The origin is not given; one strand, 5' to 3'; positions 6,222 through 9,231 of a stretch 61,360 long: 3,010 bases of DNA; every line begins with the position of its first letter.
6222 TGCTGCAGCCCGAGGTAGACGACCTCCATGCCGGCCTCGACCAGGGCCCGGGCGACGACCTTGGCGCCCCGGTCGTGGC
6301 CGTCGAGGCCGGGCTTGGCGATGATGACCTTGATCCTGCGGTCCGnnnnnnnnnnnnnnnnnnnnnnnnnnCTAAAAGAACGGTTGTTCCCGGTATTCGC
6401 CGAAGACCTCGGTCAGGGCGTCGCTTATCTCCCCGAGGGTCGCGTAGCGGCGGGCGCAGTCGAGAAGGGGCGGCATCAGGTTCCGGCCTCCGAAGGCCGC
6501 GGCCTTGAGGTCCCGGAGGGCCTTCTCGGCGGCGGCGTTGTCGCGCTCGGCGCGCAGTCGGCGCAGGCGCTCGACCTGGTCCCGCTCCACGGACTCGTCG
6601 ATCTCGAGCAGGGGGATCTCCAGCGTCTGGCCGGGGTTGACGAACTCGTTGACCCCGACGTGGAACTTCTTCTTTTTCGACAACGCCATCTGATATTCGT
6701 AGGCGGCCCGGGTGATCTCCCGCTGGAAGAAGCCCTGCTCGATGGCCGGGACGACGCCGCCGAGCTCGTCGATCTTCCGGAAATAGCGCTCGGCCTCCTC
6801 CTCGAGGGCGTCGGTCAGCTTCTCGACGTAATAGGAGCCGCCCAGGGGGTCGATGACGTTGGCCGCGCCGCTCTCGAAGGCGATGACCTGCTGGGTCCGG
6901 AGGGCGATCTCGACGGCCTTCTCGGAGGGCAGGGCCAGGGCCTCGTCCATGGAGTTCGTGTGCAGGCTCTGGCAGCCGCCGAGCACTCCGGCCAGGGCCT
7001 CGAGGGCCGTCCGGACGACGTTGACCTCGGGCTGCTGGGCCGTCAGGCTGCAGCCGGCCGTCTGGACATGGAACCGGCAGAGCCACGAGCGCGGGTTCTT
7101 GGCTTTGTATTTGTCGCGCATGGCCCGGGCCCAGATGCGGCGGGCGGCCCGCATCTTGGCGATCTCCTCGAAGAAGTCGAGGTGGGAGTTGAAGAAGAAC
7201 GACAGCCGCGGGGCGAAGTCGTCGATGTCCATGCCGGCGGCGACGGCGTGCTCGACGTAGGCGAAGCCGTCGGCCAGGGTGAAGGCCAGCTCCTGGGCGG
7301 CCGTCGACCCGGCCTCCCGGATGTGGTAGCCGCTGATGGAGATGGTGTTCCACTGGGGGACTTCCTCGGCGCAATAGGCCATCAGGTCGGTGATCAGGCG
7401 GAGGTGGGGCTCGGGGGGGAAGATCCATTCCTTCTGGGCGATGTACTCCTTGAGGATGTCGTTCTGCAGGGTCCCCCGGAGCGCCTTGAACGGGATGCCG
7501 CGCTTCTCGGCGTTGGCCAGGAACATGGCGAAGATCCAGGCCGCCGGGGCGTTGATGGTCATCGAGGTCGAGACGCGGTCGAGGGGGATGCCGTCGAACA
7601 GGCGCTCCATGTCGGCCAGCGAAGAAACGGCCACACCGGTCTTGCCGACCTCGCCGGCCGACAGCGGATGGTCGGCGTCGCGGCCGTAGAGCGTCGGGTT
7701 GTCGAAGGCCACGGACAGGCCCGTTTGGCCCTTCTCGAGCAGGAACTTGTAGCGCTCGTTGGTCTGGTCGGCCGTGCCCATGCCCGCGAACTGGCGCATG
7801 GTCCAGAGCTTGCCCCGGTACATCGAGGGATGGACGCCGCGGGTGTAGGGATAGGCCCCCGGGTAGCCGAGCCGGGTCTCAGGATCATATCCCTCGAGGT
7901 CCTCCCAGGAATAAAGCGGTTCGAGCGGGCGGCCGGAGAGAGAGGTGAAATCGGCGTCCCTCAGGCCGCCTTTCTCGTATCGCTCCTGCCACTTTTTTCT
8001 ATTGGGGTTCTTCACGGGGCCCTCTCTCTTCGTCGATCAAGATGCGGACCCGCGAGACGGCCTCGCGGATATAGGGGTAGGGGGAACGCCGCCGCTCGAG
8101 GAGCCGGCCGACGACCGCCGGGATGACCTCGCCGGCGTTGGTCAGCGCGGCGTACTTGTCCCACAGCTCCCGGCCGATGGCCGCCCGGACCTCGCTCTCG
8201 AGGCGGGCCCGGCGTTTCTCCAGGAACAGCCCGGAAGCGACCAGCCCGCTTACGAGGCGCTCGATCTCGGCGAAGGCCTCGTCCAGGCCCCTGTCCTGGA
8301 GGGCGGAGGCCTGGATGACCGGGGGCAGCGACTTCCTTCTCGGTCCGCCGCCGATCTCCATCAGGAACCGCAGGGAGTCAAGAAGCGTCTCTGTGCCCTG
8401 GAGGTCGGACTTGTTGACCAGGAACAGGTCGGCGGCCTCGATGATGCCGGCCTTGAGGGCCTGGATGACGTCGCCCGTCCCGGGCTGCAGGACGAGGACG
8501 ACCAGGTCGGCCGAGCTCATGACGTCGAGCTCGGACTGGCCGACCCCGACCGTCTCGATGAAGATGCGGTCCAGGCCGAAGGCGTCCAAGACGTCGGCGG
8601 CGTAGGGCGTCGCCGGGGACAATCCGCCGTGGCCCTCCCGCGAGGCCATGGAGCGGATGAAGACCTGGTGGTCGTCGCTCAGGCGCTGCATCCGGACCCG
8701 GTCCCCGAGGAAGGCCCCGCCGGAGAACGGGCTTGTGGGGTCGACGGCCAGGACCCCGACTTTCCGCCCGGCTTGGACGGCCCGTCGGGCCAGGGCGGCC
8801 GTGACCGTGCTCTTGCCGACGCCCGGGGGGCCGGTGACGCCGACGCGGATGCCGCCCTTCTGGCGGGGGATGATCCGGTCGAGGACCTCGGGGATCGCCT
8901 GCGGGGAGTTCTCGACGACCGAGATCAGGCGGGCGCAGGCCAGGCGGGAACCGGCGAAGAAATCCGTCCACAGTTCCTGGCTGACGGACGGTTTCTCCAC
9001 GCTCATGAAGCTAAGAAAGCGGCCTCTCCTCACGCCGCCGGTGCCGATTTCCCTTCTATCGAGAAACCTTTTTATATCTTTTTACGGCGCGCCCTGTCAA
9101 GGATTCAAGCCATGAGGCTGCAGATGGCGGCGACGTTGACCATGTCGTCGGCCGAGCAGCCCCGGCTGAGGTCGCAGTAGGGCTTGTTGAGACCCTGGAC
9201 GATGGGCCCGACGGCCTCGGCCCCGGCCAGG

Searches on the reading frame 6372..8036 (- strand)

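Call 56: search_protein_families(library=pfam, proteins=[window:6372-8036:-], max_evalue=0.000001)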
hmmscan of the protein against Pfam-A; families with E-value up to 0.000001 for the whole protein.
window:6372-8036:- (554 aa): 1 family
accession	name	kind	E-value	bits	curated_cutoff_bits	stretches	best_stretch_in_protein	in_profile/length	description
PF01642.28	MM_CoA_mutase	-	4.3e-222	738.6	22.1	1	33-546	3-512/512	Methylmalonyl-CoA mutase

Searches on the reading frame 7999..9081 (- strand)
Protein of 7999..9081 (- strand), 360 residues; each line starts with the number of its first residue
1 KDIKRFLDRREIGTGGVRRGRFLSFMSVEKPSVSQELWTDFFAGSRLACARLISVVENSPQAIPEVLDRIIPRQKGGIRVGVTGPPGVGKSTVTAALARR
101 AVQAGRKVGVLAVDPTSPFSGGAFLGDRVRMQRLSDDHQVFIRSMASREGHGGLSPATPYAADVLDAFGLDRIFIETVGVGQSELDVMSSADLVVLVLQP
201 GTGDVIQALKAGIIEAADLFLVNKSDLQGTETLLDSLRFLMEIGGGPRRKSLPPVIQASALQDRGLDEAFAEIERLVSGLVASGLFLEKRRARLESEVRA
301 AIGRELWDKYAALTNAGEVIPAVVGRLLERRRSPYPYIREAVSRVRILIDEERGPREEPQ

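Call 56: search_protein_families(library=pfam, proteins=[window:7999-9081:-], max_evalue=0.000001)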
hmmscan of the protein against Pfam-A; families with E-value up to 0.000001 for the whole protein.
window:7999-9081:- (360 aa): 1 family
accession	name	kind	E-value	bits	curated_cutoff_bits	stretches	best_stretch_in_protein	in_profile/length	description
PF03308.22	MeaB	-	6.7e-74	248.7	23.1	1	50-311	2-269/273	Methylmalonyl Co-A mutase-associated GTPase MeaB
